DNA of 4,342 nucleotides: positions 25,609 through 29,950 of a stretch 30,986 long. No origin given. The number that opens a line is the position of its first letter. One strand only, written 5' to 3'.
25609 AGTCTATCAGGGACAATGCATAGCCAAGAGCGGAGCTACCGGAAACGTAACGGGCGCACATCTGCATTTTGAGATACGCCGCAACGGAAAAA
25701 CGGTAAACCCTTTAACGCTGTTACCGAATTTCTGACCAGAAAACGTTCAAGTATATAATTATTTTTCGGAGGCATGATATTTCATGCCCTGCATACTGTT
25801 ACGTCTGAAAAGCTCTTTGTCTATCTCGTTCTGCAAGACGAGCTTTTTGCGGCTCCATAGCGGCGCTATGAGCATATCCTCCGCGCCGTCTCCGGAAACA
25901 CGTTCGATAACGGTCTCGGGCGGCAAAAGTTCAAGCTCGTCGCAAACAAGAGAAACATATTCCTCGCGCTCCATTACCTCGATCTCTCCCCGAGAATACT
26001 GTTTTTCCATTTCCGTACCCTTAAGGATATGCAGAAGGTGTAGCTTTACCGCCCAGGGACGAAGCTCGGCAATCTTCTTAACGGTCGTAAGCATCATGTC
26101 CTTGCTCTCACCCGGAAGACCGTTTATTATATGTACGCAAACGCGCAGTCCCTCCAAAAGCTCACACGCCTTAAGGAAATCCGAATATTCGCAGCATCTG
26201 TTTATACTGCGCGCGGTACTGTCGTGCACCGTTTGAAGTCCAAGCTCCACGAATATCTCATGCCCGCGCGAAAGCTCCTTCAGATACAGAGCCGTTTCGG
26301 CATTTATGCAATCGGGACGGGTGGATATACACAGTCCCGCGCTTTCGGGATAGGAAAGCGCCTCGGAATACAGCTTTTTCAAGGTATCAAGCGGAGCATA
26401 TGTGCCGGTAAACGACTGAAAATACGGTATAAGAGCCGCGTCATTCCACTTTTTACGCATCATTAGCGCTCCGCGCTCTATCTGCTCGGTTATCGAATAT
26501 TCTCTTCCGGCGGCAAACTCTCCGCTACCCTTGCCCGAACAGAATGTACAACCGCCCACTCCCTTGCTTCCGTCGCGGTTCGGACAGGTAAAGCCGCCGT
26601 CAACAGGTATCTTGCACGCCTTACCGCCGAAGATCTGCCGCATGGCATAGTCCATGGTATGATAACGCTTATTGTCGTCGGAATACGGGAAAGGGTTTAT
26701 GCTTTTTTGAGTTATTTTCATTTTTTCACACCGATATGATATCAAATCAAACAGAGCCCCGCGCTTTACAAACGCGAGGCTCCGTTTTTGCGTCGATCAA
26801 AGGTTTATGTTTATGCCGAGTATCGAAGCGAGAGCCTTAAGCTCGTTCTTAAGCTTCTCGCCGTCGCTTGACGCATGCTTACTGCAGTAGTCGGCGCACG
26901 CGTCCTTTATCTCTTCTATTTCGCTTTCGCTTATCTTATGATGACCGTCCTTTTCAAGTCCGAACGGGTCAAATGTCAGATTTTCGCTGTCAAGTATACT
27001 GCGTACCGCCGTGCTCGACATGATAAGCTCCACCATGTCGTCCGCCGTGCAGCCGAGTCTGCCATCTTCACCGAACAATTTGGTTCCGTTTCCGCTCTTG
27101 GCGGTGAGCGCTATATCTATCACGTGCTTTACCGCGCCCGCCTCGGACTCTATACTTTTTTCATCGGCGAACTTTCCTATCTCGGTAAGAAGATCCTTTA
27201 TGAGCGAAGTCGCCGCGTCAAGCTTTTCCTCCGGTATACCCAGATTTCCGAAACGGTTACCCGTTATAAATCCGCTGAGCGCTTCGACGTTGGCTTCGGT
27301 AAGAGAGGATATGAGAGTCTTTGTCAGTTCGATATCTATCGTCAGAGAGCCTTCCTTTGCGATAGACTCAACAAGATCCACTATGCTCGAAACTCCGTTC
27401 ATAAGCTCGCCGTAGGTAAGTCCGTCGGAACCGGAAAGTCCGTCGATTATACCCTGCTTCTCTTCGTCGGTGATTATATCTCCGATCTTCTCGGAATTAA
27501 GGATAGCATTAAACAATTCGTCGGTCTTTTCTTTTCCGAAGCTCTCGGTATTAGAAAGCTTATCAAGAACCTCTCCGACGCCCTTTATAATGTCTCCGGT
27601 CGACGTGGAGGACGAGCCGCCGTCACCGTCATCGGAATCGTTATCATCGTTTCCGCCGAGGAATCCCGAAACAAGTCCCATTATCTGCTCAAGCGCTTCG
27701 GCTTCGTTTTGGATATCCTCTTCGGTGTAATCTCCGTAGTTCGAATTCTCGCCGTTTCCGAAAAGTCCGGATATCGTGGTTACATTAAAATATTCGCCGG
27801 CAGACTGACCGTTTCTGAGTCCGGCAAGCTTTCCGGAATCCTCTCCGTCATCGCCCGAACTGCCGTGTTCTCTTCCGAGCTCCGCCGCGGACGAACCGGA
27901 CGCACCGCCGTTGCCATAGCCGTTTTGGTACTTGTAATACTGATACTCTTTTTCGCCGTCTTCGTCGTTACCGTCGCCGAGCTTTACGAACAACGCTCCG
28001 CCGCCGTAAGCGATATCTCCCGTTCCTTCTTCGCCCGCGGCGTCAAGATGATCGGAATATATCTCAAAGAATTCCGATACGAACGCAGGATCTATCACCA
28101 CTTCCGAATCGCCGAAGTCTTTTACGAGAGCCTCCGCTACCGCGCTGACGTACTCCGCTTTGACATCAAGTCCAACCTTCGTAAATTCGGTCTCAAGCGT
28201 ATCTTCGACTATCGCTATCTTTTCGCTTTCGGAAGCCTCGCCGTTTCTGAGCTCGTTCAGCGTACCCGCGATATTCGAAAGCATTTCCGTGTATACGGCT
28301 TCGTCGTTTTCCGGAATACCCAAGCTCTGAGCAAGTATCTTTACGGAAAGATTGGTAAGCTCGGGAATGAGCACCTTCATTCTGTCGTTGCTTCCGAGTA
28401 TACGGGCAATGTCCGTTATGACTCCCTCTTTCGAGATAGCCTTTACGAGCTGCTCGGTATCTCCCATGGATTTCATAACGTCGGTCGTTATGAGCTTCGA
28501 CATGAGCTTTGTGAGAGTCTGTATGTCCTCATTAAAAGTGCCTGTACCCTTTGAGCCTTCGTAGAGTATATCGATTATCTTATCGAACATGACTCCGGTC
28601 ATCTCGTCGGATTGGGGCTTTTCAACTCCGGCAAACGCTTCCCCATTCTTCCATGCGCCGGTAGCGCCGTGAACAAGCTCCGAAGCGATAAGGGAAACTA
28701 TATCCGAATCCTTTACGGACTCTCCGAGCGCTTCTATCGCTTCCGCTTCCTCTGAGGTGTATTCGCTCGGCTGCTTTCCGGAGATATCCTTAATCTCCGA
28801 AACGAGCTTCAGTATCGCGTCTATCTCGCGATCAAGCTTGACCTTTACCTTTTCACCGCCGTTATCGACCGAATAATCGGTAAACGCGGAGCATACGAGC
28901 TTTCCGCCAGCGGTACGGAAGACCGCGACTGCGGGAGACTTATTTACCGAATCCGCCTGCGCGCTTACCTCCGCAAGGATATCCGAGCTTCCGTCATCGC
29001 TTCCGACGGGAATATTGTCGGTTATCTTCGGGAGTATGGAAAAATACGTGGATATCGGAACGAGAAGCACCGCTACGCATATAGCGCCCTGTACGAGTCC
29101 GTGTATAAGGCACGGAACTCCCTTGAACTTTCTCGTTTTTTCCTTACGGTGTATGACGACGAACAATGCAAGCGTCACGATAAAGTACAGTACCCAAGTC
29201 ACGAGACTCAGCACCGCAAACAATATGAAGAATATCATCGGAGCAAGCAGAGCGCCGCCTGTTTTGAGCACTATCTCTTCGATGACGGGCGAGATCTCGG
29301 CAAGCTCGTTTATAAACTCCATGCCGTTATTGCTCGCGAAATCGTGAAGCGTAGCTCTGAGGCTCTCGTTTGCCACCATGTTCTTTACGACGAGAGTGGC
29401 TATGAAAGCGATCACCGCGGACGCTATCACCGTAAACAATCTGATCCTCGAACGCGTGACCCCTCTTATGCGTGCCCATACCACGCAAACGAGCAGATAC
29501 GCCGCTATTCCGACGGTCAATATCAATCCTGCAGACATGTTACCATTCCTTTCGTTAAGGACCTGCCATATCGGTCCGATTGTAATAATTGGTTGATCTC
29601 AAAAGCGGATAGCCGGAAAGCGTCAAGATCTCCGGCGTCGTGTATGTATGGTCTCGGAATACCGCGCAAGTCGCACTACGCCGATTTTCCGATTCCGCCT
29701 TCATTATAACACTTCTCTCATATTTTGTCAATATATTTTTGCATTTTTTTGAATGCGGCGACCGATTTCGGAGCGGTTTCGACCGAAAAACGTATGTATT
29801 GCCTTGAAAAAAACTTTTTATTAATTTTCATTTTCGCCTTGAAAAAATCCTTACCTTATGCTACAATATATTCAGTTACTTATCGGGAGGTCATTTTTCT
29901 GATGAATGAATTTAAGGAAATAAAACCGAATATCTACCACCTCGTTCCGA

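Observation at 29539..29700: Candidate novel riboswitch-like leader: three-way junction with a possible pseudoknot or switch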

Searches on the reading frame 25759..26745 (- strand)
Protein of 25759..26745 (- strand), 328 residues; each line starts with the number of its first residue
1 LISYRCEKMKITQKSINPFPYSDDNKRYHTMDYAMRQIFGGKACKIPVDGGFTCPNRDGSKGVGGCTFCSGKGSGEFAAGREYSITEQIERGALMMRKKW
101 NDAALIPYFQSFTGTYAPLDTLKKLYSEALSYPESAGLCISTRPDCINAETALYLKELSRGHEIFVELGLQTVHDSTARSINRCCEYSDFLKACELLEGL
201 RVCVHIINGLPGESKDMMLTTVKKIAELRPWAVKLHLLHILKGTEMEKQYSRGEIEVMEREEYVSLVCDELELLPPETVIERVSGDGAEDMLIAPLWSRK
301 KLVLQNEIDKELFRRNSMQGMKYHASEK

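Call 10: search_protein_families(library=pfam, proteins=[window:25759-26745:-], max_evalue=0.01)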
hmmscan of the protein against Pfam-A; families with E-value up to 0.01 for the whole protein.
window:25759-26745:- (328 aa): 2 families
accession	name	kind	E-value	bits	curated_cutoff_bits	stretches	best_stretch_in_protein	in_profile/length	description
PF16199.10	Radical_SAM_C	-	1.7e-27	95.8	31.9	1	230-312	1-83/85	Radical_SAM C-terminal domain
PF04055.27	Radical_SAM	-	7.4e-10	39.7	29.5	1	64-224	9-165/166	Radical SAM superfamily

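Call 51: search_protein_families(library=ncbifam, proteins=[window:25759-26745:-], max_evalue=0.01)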
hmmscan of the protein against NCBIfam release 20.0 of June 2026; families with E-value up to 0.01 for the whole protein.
window:25759-26745:- (328 aa): 19 families
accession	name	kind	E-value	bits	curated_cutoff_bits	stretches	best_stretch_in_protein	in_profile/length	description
TIGR01212.1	TIGR01212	equivalog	8.6e-96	320.6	180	1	27-324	1-301/302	tRNA modification radical SAM protein MnmL/YtqA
TIGR01211.1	ELP3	subfamily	2.6e-16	59.2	350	1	134-297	191-356/522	tRNA uridine(34) 5-carboxymethylaminomethyl modification radical SAM/GNAT enzyme Elp3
TIGR04013.1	B12_SAM_MJ_1487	hypoth_equivalog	4.1e-09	35.7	251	1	142-251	247-358/382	TIGR04013 family B12-binding domain/radical SAM domain-containing protein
TIGR03994.1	rSAM_HemZ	equivalog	7.1e-09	35.3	321.4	1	142-257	180-296/401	coproporphyrinogen dehydrogenase HemZ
NF006065.0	PRK08207.2-4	equivalog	6.9e-07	28.6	922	1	141-261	266-387/484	coproporphyrinogen III oxidase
NF006066.0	PRK08207.2-5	equivalog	9.4e-07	27.8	1117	1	142-252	288-398/518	coproporphyrinogen III oxidase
NF006060.0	PRK08207.1-3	equivalog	9.5e-07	27.9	653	1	142-265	248-372/477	coproporphyrinogen III oxidase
NF006062.0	PRK08207.1-5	equivalog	1.4e-06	27.4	1007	1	121-265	225-371/476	coproporphyrinogen III oxidase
NF006064.0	PRK08207.2-2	equivalog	4.8e-05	22.5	504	1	166-255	264-355/465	coproporphyrinogen III oxidase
TIGR01210.1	TIGR01210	equivalog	5.6e-05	22.5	212.15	1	64-202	31-169/313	archaeosine biosynthesis radical SAM protein RaSEA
TIGR04107.1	rSAM_HutW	equivalog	6e-05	22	400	1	167-259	156-251/419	heme anaerobic degradation radical SAM methyltransferase ChuW/HutW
NF006067.1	PRK08208.1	equivalog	0.00023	20.2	380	1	119-251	107-240/427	STM4012 family radical SAM protein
NF006061.0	PRK08207.1-4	equivalog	0.0015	17.4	702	1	141-265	271-393/501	coproporphyrinogen III oxidase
NF053742.1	LipS1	equivalog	0.0023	17.6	230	1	176-251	118-196/268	LipS1 family lipoyl synthase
NF006059.0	PRK08207.1-1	equivalog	0.0027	16.5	1012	1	158-267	283-393/496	coproporphyrinogen III oxidase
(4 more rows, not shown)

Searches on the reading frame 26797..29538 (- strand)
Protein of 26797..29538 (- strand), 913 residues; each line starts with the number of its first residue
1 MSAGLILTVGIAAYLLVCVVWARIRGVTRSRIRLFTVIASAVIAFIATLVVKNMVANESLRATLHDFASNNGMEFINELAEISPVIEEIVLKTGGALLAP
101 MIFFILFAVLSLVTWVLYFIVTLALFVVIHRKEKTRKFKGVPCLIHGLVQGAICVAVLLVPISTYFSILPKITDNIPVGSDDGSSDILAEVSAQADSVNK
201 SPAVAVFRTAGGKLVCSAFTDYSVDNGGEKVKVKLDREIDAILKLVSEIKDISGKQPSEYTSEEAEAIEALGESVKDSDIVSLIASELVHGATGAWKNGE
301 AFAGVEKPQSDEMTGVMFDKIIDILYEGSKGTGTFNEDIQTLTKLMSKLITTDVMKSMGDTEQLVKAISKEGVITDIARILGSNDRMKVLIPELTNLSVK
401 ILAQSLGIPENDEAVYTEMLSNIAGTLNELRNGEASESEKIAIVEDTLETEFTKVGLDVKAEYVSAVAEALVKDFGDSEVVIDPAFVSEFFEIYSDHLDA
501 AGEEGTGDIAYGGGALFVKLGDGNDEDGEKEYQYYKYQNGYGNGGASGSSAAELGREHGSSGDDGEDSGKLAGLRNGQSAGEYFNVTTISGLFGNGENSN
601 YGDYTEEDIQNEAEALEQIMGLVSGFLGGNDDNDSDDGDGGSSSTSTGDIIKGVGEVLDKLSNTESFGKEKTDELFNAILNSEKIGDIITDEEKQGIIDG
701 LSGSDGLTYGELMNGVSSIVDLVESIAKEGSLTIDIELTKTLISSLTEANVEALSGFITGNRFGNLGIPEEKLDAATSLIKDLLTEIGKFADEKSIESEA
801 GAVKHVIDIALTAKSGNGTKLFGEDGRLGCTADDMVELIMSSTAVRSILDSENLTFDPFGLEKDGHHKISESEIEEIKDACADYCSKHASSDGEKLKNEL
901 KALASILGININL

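Call 10: search_protein_families(library=pfam, proteins=[window:26797-29538:-], max_evalue=0.01)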
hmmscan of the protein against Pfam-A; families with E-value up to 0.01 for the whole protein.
window:26797-29538:- (913 aa): 0 families

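Call 25: find_homologous_proteins(query=window:26797-29538:-, max_evalue=1e-20)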
Query window:26797-29538:- (913 aa): 12 proteins with E <= 1e-20 among 8000 candidates. Only proteins of 502 to 1598 residues were searched: fused or split forms outside these lengths cannot appear, so this answer is no evidence that the protein stands alone or is whole; lengths 'longer' or 'shorter' looks for them.
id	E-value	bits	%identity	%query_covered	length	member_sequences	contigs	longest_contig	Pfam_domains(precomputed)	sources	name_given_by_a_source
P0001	0.0e+0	1957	100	100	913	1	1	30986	-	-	-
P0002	0.0e+0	1347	71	100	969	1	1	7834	-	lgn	-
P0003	1.3e-291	988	57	62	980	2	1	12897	-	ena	-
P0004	2.5e-286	970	54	100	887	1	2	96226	-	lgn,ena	-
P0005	3.1e-286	970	51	99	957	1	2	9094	-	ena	-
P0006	5.5e-282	956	59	61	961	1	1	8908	-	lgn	-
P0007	5.3e-280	949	56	61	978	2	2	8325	-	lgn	-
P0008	8.4e-280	949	57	61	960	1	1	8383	-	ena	-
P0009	3.8e-278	943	50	100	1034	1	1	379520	-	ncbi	-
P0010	1.6e-274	931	57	60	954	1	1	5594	-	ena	-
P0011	4.5e-66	242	28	54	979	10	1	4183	-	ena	-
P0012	9.6e-25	105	21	100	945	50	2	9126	PF02674.23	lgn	-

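Call 26: find_encoding_contigs(protein=P0002, flank=1500, max_places=2)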
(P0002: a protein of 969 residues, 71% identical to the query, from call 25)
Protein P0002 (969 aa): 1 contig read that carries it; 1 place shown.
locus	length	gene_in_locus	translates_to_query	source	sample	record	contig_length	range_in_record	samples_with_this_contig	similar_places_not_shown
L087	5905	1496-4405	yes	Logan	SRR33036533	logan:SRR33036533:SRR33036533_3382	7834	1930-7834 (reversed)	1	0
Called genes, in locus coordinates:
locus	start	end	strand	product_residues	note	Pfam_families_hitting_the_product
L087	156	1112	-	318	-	PF00753:Lactamase_B (weak)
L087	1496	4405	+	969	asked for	-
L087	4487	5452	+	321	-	PF04055:Radical_SAM, PF16199:Radical_SAM_C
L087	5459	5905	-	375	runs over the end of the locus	PF07501:G5, PF01551:Peptidase_M23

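Call 27: find_encoding_contigs(protein=P0003, flank=1500, max_places=2)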
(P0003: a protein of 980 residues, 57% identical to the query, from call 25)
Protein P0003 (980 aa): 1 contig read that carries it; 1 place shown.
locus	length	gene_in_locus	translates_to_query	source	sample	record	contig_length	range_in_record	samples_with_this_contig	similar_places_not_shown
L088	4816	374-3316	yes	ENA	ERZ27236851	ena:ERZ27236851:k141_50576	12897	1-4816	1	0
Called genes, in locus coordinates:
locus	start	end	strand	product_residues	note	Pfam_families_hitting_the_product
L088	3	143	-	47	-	?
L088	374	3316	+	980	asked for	-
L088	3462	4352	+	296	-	PF04055:Radical_SAM, PF16199:Radical_SAM_C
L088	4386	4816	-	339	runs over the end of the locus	PF07501:G5, PF01551:Peptidase_M23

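Call 28: find_encoding_contigs(protein=P0004, flank=1500, max_places=2)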
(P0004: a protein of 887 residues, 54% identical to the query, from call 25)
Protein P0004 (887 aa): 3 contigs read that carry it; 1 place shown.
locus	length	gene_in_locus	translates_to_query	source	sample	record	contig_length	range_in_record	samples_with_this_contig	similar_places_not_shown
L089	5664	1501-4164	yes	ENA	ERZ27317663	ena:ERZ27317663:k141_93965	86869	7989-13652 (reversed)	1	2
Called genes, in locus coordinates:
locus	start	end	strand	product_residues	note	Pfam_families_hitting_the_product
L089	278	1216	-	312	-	-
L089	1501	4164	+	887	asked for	-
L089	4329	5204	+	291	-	PF04055:Radical_SAM, PF16199:Radical_SAM_C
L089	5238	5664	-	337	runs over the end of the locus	PF07501:G5, PF01551:Peptidase_M23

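Call 29: find_encoding_contigs(protein=P0005, flank=1500, max_places=2)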
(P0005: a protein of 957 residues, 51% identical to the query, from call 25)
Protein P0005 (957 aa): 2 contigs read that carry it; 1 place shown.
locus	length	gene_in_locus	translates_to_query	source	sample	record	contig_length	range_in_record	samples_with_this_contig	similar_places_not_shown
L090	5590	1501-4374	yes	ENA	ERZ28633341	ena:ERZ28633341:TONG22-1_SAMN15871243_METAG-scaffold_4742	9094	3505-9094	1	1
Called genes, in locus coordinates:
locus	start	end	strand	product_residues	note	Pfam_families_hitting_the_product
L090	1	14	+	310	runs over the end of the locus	-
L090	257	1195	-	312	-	PF00753:Lactamase_B (weak)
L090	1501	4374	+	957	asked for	-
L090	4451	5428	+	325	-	PF04055:Radical_SAM, PF16199:Radical_SAM_C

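Call 30: find_encoding_contigs(protein=P0006, flank=1500, max_places=2)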
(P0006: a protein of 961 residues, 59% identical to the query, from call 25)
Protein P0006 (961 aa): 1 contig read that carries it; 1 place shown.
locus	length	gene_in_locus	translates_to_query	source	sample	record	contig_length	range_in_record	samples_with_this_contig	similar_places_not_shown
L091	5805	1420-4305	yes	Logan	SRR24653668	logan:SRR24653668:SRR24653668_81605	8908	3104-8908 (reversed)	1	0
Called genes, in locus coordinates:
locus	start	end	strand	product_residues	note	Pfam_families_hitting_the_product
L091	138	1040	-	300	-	PF00753:Lactamase_B (weak)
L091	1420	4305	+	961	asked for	-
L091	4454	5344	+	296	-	PF04055:Radical_SAM, PF16199:Radical_SAM_C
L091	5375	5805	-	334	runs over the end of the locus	PF07501:G5, PF01551:Peptidase_M23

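Call 31: find_encoding_contigs(protein=P0007, flank=1500, max_places=2)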
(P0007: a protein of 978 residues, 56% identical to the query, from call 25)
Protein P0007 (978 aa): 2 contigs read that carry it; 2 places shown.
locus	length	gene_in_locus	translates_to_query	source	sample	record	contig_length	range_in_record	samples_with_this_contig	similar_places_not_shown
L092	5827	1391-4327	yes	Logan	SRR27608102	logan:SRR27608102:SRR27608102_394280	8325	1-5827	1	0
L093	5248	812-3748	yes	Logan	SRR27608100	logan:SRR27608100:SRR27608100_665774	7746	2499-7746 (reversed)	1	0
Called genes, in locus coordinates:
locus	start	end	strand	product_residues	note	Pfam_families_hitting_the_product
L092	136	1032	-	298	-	PF00753:Lactamase_B (weak)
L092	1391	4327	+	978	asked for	-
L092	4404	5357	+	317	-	PF04055:Radical_SAM, PF16199:Radical_SAM_C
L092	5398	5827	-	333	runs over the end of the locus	PF07501:G5, PF01551:Peptidase_M23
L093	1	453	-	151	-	?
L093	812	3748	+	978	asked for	-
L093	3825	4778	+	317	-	PF04055:Radical_SAM, PF16199:Radical_SAM_C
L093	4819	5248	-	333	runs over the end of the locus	PF07501:G5, PF01551:Peptidase_M23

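Call 32: find_encoding_contigs(protein=P0008, flank=1500, max_places=2)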
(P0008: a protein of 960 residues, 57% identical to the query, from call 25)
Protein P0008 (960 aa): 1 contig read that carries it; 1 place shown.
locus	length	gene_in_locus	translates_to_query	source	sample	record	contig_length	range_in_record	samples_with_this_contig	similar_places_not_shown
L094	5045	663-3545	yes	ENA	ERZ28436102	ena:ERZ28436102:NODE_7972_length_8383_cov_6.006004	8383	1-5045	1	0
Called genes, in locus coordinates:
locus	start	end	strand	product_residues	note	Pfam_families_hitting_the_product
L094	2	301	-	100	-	?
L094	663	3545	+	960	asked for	-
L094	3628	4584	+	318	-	PF04055:Radical_SAM, PF16199:Radical_SAM_C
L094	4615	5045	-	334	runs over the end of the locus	PF07501:G5, PF01551:Peptidase_M23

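Call 33: find_encoding_contigs(protein=P0009, flank=1500, max_places=2)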
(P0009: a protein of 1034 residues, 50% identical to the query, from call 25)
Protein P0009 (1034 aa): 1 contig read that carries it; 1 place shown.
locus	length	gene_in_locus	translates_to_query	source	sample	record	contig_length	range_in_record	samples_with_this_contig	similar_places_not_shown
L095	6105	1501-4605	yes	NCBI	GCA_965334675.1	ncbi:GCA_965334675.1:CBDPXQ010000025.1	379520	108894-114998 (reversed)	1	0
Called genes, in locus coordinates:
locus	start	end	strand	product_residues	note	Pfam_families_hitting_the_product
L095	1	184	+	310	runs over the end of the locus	-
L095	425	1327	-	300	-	PF00753:Lactamase_B (weak)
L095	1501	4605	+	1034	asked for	-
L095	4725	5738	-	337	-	PF07501:G5, PF01551:Peptidase_M23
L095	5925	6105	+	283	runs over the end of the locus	PF02517:Rce1-like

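Call 34: find_encoding_contigs(protein=P0010, flank=1500, max_places=2)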
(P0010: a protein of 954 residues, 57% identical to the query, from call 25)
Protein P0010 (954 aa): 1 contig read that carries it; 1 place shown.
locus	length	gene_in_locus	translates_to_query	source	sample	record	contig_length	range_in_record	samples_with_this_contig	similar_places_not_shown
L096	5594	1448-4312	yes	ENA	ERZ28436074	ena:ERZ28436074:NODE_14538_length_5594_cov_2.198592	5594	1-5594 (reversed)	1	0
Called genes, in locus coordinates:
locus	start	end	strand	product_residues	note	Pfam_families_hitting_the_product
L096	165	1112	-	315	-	PF00753:Lactamase_B (weak)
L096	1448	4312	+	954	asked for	-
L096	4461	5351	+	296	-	PF04055:Radical_SAM, PF16199:Radical_SAM_C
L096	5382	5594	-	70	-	?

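Call 50: search_protein_families(library=pfam, proteins=[P0012], max_evalue=1)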
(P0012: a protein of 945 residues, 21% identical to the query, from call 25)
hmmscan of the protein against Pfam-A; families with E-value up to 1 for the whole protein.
P0012 (945 aa): 9 families
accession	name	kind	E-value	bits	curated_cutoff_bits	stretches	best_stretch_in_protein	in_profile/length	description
PF02674.22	Colicin_V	-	5e-06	27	29.3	2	184-222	88-125/144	Colicin V production protein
PF12213.14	Dpoe2NT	-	0.054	14.3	24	0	495-541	3-45/73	DNA polymerases epsilon N terminal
PF17727.6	CtsR_C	-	0.076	13.7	23.8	0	665-699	16-50/72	CtsR C-terminal dimerization domain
PF07264.17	EI24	-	0.087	13.4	32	1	10-132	23-136/199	Sulfate transporter CysZ/Etoposide-induced protein 2.4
PF16118.10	DUF4834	-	0.088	14.2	27.8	1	110-179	7-83/99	Domain of unknown function (DUF4834)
PF03448.22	MgtE_N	-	0.14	13.1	25.9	0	648-680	43-75/102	MgtE intracellular N domain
PF04515.18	Choline_transpo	-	0.17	11.5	26.9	0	95-211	32-110/326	Plasma-membrane choline transporter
PF18677.6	ArnB_C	-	0.41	11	26.3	0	598-646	12-60/72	Archaellum regulatory network B, C-terminal domain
PF01292.26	Ni_hydr_CYTB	-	0.73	10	30.1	1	163-218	67-120/179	Prokaryotic cytochrome b561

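Call 51: search_protein_families(library=ncbifam, proteins=[window:26797-29538:-], max_evalue=0.01)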
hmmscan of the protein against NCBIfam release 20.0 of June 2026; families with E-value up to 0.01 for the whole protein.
window:26797-29538:- (913 aa): 0 families

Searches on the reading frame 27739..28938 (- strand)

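Call 50: search_protein_families(library=pfam, proteins=[window:27739-28938:-], max_evalue=1)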
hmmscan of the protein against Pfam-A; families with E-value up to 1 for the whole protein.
window:27739-28938:- (400 aa): 1 family
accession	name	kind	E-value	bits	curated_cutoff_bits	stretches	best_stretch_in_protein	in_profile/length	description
PF19113.5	DUF5799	-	0.076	13.8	26.2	0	176-244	52-119/148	Family of unknown function (DUF5799)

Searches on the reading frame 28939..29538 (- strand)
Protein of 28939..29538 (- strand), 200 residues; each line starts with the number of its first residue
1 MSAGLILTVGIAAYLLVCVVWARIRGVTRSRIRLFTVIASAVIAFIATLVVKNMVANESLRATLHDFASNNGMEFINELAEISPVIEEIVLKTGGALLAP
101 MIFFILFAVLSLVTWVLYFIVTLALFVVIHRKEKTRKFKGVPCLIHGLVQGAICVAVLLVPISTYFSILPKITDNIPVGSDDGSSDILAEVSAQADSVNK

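Call 50: search_protein_families(library=pfam, proteins=[window:28939-29538:-], max_evalue=1)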
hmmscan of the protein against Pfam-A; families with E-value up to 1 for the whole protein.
window:28939-29538:- (200 aa): 3 families
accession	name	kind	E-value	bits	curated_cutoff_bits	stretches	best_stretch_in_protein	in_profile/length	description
PF04932.20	Wzy_C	-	0.0068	16.6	31.7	2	102-179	6-75/149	O-Antigen ligase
PF11630.13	Anti-LPS-SCYG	-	0.1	13.2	25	1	16-62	52-97/100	Anti-lipopolysaccharide factor/Scygonadin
PF17197.9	DUF5134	-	0.18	12.2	29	0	99-159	17-77/152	Domain of unknown function (DUF5134)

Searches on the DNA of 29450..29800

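Call 4: search_rna_families(source=window, start=29450, end=29800, threshold=evalue, max_evalue=10, show_alignments=3)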
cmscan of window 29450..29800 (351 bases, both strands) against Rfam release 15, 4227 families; matches with E-value up to 10: 5.
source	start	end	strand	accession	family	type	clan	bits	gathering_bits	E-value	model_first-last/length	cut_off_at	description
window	29694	29791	-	RF02550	RnaG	Gene; sRNA;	-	18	153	1.3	1-120/120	no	RnaG sRNA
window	29539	29586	-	RF01326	CRISPR-DR13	Gene; CRISPR;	-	17.2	37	4.1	1-30/30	no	CRISPR RNA direct repeat element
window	29695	29758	+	RF00611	SNORD111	Gene; snRNA; snoRNA; CD-box;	-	15.5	46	6.3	1-89/89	no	Small nucleolar RNA SNORD111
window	29728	29769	-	RF01726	SAM-II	Cis-reg; riboswitch;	-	13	44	9.6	1-60/60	no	SAM-II riboswitch aptamer (SAM-II long loop)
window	29718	29800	-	RF01578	RUF1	Gene; sRNA;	-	12.6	70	5.7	178-264/264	5'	Plasmodium RNA of unkown function RUF1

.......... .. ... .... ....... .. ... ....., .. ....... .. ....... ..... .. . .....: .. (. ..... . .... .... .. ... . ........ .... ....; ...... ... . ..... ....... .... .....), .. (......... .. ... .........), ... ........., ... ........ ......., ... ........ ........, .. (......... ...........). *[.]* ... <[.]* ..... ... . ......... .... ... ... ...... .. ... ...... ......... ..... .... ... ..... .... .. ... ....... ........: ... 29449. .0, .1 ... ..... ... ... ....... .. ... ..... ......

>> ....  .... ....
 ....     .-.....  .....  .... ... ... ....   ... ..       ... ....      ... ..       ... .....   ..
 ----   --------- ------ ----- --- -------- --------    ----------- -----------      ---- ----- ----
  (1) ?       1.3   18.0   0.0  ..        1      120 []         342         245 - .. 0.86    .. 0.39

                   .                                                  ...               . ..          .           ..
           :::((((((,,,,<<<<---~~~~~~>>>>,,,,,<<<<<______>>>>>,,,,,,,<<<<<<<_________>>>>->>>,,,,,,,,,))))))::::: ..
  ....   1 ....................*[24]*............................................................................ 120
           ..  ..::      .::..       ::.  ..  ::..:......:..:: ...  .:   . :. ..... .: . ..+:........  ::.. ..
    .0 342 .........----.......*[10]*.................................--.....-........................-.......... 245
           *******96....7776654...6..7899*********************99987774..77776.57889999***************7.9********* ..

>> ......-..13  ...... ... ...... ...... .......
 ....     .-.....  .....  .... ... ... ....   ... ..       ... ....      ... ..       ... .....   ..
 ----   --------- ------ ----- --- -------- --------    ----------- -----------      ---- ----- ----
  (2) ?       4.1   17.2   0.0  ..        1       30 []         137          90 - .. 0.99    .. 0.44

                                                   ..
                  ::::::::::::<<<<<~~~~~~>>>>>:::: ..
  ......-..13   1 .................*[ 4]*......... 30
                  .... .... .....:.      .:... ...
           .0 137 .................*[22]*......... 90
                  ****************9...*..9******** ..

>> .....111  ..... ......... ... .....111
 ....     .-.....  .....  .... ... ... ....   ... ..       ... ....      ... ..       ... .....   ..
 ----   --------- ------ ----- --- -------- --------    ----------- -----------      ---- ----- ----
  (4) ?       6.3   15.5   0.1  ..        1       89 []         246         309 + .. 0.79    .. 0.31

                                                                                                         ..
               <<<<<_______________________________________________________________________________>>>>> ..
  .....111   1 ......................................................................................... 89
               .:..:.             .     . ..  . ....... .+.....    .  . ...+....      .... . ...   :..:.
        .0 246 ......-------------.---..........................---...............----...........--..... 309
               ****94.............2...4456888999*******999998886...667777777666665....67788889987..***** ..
